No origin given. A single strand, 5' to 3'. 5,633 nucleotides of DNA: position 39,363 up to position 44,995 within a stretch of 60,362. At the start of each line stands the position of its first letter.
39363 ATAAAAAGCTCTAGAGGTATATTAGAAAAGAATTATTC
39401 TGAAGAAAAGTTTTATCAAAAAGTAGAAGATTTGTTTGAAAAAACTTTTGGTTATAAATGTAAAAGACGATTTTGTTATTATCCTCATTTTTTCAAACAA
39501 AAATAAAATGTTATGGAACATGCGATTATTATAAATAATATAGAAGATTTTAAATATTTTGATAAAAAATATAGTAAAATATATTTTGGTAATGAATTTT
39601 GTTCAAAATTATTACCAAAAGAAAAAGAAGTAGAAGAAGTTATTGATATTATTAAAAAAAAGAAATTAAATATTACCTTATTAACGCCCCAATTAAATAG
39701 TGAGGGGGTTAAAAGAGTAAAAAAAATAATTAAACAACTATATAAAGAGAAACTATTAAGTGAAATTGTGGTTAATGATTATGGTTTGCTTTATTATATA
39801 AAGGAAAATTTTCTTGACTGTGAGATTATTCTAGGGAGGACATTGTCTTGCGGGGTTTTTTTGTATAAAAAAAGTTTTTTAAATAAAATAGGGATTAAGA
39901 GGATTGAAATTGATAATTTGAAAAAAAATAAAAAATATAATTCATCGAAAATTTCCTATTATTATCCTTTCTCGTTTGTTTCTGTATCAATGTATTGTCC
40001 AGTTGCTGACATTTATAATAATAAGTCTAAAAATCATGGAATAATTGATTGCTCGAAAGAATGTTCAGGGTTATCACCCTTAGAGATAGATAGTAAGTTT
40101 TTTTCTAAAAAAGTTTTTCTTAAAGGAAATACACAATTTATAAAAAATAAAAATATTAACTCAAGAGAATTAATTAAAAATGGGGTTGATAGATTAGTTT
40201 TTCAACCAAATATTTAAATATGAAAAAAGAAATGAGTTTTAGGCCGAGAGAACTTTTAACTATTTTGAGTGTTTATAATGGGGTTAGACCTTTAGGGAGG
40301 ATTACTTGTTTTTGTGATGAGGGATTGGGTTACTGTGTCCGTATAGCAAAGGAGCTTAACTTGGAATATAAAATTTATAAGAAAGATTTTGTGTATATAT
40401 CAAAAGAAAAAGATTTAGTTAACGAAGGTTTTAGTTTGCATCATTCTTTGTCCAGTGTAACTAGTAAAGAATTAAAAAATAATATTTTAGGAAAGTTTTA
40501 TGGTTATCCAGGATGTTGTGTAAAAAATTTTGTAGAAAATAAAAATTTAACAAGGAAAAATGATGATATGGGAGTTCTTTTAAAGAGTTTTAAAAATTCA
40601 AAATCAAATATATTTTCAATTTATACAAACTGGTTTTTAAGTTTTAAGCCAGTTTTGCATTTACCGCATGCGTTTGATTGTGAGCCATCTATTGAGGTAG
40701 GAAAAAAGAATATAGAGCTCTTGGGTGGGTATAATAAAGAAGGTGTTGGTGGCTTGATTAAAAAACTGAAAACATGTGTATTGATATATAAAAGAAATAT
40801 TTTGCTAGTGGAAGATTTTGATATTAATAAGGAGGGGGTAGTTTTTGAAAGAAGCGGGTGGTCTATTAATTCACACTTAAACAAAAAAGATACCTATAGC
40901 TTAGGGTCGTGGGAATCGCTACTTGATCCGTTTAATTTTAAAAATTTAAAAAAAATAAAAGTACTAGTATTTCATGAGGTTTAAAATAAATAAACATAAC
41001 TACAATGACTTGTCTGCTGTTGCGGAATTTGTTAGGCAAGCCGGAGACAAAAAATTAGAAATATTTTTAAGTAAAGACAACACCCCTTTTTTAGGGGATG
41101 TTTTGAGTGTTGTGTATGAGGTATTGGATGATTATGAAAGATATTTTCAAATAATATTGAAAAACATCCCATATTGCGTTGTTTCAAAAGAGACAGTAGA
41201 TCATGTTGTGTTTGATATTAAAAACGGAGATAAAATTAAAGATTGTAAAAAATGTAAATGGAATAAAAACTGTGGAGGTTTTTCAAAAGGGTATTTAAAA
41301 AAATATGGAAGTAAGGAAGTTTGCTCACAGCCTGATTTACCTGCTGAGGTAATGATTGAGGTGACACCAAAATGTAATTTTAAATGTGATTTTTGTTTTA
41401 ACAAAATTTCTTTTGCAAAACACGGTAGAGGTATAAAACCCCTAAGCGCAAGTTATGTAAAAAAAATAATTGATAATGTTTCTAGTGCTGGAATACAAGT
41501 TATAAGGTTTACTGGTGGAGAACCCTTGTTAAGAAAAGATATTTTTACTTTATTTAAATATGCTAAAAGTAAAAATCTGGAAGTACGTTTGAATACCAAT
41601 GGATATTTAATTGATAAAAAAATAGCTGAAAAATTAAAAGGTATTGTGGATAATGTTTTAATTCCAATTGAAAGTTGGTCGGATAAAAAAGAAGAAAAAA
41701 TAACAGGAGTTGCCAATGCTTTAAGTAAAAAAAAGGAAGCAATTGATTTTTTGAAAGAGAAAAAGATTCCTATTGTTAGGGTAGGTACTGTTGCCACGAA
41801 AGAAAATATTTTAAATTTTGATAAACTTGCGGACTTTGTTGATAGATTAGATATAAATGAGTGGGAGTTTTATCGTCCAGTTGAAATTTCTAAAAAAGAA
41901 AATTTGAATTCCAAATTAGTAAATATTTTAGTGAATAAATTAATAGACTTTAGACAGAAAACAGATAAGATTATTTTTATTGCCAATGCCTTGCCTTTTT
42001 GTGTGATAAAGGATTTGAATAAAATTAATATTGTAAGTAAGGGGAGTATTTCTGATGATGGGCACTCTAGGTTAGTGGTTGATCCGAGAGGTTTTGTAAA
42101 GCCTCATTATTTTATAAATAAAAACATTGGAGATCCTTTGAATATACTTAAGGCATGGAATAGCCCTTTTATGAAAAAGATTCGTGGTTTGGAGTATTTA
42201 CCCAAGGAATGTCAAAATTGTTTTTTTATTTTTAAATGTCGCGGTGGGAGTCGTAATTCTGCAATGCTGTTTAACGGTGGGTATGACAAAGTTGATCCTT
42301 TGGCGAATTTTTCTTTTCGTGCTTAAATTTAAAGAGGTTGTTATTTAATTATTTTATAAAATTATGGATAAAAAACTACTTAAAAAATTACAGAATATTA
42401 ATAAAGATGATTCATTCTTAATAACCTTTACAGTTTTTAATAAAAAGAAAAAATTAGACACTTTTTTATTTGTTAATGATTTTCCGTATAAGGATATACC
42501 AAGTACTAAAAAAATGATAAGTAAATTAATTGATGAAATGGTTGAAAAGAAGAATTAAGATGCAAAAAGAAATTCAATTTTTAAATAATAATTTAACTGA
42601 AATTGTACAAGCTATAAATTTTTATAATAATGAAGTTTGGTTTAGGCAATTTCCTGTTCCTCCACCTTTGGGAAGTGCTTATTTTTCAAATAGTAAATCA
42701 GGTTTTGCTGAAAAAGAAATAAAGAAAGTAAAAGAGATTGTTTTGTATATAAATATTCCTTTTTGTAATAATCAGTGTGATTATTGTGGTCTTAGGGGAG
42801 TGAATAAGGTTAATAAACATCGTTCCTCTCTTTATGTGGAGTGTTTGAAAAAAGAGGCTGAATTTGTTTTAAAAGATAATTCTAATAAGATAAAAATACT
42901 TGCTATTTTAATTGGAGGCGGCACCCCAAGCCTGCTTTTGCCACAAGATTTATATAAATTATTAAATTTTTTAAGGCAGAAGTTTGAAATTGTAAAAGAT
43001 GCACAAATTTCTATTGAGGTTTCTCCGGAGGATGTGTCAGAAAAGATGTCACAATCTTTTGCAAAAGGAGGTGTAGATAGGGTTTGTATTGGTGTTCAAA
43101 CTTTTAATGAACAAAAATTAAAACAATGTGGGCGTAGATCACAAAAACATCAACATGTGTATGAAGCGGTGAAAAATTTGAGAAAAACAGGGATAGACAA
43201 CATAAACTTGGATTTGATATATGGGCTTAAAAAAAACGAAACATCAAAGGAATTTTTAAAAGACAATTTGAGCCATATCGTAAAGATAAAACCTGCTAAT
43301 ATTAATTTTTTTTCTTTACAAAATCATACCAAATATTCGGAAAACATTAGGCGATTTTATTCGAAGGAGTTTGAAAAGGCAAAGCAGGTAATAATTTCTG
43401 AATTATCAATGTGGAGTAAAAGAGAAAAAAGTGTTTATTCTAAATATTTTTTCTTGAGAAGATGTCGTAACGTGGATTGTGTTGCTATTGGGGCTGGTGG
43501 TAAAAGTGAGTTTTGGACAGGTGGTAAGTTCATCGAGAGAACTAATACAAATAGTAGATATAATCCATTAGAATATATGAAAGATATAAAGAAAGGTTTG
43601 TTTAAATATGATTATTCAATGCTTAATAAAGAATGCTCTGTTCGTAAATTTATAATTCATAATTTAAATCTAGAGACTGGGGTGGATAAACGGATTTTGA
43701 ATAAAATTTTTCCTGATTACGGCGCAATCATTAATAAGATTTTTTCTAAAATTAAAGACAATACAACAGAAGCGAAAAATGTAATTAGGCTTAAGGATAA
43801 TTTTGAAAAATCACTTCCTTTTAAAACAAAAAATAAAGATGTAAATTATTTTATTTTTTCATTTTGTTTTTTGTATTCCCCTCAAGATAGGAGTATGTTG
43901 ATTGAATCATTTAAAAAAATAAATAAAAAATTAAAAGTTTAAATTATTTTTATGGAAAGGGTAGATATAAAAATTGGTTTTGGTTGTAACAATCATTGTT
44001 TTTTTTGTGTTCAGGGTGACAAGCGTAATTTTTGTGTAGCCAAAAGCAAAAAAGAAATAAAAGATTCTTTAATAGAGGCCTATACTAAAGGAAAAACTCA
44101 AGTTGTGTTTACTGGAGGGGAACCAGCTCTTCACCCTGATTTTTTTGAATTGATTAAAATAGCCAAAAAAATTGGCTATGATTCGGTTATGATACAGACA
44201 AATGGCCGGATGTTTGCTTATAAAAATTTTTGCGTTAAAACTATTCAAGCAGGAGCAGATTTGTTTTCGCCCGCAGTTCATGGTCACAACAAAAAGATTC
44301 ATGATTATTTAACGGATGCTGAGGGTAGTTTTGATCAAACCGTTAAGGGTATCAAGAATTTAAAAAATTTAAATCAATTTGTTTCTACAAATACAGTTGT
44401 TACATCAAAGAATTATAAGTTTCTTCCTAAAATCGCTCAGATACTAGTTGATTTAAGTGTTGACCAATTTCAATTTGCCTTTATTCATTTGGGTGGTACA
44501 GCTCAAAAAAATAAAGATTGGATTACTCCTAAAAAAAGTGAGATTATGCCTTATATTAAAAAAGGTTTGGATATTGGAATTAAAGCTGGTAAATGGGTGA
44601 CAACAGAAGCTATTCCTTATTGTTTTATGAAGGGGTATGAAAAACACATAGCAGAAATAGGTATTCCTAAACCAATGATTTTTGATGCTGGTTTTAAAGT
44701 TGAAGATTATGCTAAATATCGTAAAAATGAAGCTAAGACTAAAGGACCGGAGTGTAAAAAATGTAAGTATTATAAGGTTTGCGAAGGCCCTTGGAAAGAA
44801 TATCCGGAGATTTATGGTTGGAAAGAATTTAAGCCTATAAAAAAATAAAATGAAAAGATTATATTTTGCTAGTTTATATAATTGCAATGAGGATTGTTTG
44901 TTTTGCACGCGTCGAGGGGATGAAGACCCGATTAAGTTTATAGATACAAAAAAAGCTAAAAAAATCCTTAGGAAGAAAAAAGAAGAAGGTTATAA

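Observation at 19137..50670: A ~31-kb locus with 12 radical SAM genes (13 domains), plus an outlying paralog at 15295, built around a His-Gly-Ser repeat protein: candidate undescribed maturation/biosynthetic system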

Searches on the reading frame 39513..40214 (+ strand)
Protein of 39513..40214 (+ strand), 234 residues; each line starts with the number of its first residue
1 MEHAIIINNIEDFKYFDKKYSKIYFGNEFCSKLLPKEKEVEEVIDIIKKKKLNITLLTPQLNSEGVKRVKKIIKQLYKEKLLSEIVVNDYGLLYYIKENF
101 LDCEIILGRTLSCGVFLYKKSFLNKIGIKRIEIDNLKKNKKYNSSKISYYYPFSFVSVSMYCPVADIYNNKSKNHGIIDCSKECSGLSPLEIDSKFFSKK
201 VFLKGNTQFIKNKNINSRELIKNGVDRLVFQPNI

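Call 6: search_protein_families(library=pfam, proteins=[window:39513-40214:+], max_evalue=0.01)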
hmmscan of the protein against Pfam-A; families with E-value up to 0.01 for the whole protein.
window:39513-40214:+ (234 aa): 0 families

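Call 10: search_protein_families(library=ncbifam, proteins=[window:39513-40214:+], max_evalue=0.01)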
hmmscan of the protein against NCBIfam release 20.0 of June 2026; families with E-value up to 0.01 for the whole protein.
window:39513-40214:+ (234 aa): 0 families

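Call 45: search_protein_families(library=pfam, proteins=[window:39513-40214:+], max_evalue=1)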
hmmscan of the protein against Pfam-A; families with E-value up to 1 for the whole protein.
window:39513-40214:+ (234 aa): 2 families
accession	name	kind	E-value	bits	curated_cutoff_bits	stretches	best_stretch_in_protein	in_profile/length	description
PF01297.22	ZnuA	-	0.099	12.5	29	1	11-77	167-235/263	Zinc-uptake complex component A periplasmic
PF01136.24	Peptidase_U32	-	0.1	12.3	22.4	1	67-131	2-64/233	Peptidase family U32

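Call 47: search_solved_structures(query=window:39513-40214:+, max_evalue=10)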
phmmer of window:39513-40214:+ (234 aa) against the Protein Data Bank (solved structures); distinct sequences matched with E-value up to 10: 1.
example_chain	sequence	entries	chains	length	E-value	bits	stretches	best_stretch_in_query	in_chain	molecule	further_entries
6zsy_A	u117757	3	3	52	1.6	11.9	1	152-186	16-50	Protein grindelwald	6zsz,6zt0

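Call 58: search_protein_families(library=ncbifam, proteins=[window:39513-40214:+], max_evalue=1)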
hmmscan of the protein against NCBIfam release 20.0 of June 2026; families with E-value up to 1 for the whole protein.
window:39513-40214:+ (234 aa): 0 families

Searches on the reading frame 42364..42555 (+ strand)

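Call 45: search_protein_families(library=pfam, proteins=[window:42364-42555:+], max_evalue=1)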
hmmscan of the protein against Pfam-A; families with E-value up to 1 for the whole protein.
window:42364-42555:+ (64 aa): 1 family
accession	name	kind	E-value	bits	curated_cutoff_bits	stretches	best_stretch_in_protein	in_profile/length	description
PF16248.10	DUF4905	-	0.073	13.4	29.6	1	8-53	33-73/83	Domain of unknown function (DUF4905)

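Call 58: search_protein_families(library=ncbifam, proteins=[window:42364-42555:+], max_evalue=1)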
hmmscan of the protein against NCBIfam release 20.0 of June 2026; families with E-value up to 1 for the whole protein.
window:42364-42555:+ (64 aa): 1 family
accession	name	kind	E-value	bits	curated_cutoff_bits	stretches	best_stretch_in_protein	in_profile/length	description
NF004584.0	PRK05928.2-1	equivalog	0.03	13.7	233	1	30-63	150-189/269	uroporphyrinogen-III synthase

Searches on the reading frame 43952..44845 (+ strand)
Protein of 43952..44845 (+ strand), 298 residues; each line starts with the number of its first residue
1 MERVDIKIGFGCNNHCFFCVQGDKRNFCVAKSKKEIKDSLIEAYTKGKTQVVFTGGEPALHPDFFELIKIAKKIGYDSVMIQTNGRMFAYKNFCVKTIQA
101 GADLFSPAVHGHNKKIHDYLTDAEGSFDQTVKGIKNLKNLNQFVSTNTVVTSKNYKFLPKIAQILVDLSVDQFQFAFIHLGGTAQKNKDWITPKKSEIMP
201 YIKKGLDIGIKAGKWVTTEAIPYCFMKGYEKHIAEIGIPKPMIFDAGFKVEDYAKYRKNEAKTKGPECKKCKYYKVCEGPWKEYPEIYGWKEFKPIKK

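Call 6: search_protein_families(library=pfam, proteins=[window:43952-44845:+], max_evalue=0.01)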
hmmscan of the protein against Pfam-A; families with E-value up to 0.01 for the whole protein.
window:43952-44845:+ (298 aa): 2 families
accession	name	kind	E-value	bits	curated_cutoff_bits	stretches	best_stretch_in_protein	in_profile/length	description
PF04055.27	Radical_SAM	-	2.6e-22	80.2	29.5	1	7-150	2-150/166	Radical SAM superfamily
PF13353.11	Fer4_12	-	0.00012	22.8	22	1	11-89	14-95/137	4Fe-4S single cluster domain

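Call 10: search_protein_families(library=ncbifam, proteins=[window:43952-44845:+], max_evalue=0.01)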
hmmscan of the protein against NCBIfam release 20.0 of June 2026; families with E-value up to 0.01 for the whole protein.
window:43952-44845:+ (298 aa): 68 families (the best 25 are shown)
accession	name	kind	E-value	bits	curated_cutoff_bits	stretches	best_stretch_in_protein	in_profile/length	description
NF038332.1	rSAM_rare_HxsC4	exception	7.9e-50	169.9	500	2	2-207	14-223/335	radical SAM protein HxsC4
TIGR03977.1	rSAM_pair_HxsC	equivalog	7.7e-30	103.8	267.9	1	12-234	35-261/292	His-Xaa-Ser system radical SAM maturase HxsC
TIGR04053.2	TIGR04053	equivalog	3.4e-22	79.2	395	1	25-201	36-209/366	TIGR04053 family radical SAM/SPASM domain-containing protein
TIGR04545.1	rSAM_ahbD_hemeb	equivalog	8.1e-22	78.1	500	1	8-195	6-193/339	heme b synthase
TIGR04466.1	rSAM_BlsE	equivalog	4e-20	72.5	400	1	6-182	7-179/327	cytosylglucuronate decarboxylase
TIGR04051.1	rSAM_NirJ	equivalog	1.7e-18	66.8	515.45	1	12-189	12-187/354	heme d1 biosynthesis radical SAM protein NirJ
NF045574.1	sacti_mat_StsB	exception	1.5e-17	63.7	625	1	6-176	100-267/466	StsB family radical SAM/SPASM domain sactipeptide maturase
TIGR04054.1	rSAM_NirJ1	equivalog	1.7e-17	63.2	650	1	11-184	45-216/387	putative heme d1 biosynthesis radical SAM protein NirJ1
TIGR04347.1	pseudo_SAM_Halo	equivalog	6.9e-17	61.8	525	1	12-186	48-220/390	TIGR04347 family pseudo-SAM/SPASM protein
TIGR04133.1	rSAM_w_lipo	hypoth_equivalog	7.3e-17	61.3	425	1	12-204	34-230/350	TIGR04133 family radical SAM/SPASM protein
TIGR04055.1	rSAM_NirJ2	equivalog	2.1e-16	60.4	500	1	12-186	10-182/326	putative heme d1 biosynthesis radical SAM protein NirJ2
TIGR02668.1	moaA_archaeal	equivalog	4.6e-16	58.7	325.25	1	4-180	12-188/303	GTP 3',8-cyclase MoaA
TIGR04340.1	rSAM_ACGX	hypoth_equivalog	1.1e-15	57.7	400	1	13-196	17-198/341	radical SAM/SPASM domain protein, ACGX system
TIGR04317.1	W_rSAM_matur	equivalog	1e-14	54.4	380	1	4-176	6-182/349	tungsten cofactor oxidoreductase radical SAM maturase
TIGR04546.1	rSAM_ahbC_deAc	equivalog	1.2e-14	54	650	1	11-180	48-215/390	12,18-didecarboxysiroheme deacetylase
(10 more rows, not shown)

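Call 46: search_protein_families(library=padloc, proteins=[window:43952-44845:+], max_evalue=0.001)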
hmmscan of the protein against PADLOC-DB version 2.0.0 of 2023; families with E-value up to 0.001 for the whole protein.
window:43952-44845:+ (298 aa): 3 families
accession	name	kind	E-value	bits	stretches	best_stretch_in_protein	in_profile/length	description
PDLC02903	pVip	-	5.3e-14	50.3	1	11-157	9-154/257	Viperins not associated with kinases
PDLC02904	pVip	-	1.6e-13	48.8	1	11-166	12-163/262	Viperins associated with kinases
PDLC02905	pVip-kinase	-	0.00018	18.9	1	11-89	191-273/474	Viperin-kinase fusion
